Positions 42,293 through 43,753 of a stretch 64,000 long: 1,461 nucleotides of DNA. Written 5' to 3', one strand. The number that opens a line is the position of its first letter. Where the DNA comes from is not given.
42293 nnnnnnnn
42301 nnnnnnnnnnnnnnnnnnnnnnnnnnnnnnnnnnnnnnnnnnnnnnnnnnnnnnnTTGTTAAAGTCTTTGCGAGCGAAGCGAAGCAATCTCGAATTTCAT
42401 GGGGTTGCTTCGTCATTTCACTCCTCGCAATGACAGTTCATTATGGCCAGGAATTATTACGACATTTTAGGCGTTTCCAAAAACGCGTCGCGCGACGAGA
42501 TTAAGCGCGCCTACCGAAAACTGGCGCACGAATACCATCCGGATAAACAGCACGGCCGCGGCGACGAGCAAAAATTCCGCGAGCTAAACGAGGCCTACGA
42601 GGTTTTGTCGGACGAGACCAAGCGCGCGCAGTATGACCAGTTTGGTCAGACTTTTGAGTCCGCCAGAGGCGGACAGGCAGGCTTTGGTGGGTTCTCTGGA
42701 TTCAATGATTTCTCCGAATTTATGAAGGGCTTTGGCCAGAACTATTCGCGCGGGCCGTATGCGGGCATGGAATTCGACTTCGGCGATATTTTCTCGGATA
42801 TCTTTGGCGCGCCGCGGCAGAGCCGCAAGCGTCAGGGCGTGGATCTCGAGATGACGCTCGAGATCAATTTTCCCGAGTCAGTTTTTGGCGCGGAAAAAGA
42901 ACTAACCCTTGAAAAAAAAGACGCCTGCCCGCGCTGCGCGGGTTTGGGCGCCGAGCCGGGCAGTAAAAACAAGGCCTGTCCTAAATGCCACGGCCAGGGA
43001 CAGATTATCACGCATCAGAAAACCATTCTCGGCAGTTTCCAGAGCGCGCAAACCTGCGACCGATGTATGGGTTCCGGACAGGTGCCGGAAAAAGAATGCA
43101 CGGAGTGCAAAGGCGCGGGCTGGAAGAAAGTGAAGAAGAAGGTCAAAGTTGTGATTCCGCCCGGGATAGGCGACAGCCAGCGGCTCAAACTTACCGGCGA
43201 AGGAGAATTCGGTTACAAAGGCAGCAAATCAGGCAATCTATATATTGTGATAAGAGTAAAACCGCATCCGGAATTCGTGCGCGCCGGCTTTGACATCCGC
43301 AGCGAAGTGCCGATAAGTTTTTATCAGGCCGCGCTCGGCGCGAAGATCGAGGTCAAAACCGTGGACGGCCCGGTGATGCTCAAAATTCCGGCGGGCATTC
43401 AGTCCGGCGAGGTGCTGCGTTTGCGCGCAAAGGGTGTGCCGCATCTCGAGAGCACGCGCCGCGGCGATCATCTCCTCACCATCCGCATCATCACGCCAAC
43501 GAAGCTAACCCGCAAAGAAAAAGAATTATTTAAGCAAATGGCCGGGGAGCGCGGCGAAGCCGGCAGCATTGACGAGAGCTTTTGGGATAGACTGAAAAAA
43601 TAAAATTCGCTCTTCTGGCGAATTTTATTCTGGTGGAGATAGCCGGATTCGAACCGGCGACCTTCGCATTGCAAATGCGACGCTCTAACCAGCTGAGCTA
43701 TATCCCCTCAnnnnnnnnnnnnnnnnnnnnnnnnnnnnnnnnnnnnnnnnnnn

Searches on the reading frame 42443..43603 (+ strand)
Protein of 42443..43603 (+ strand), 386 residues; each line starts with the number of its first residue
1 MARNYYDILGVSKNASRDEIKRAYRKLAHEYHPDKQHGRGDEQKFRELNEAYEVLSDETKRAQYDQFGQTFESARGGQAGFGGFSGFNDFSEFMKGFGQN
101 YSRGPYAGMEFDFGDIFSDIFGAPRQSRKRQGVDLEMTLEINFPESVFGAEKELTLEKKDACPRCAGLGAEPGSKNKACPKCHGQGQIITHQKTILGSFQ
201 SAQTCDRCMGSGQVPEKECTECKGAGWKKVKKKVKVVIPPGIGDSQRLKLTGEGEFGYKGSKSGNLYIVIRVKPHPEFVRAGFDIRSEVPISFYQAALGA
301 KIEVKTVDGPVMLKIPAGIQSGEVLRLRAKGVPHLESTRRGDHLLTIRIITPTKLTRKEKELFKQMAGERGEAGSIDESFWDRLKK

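Call 79: search_protein_families(library=pfam, proteins=[window:42443-43603:+], max_evalue=0.00001)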
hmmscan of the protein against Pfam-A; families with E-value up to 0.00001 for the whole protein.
window:42443-43603:+ (386 aa): 4 families
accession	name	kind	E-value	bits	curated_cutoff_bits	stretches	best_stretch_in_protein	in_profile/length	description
PF01556.23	DnaJ_C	-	3e-48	164.2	26.6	1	135-352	1-152/152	DnaJ C terminal domain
PF00226.36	DnaJ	-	7.4e-27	93.7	27.8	1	4-65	1-63/63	DnaJ domain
PF00684.25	DnaJ_CXXCXGXG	-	6.7e-16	58.7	32.7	1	162-226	1-65/65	DnaJ central domain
PF15777.11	Anti-TRAP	-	1.5e-06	28.6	32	0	160-193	11-47/59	Tryptophan RNA-binding attenuator protein inhibitory protein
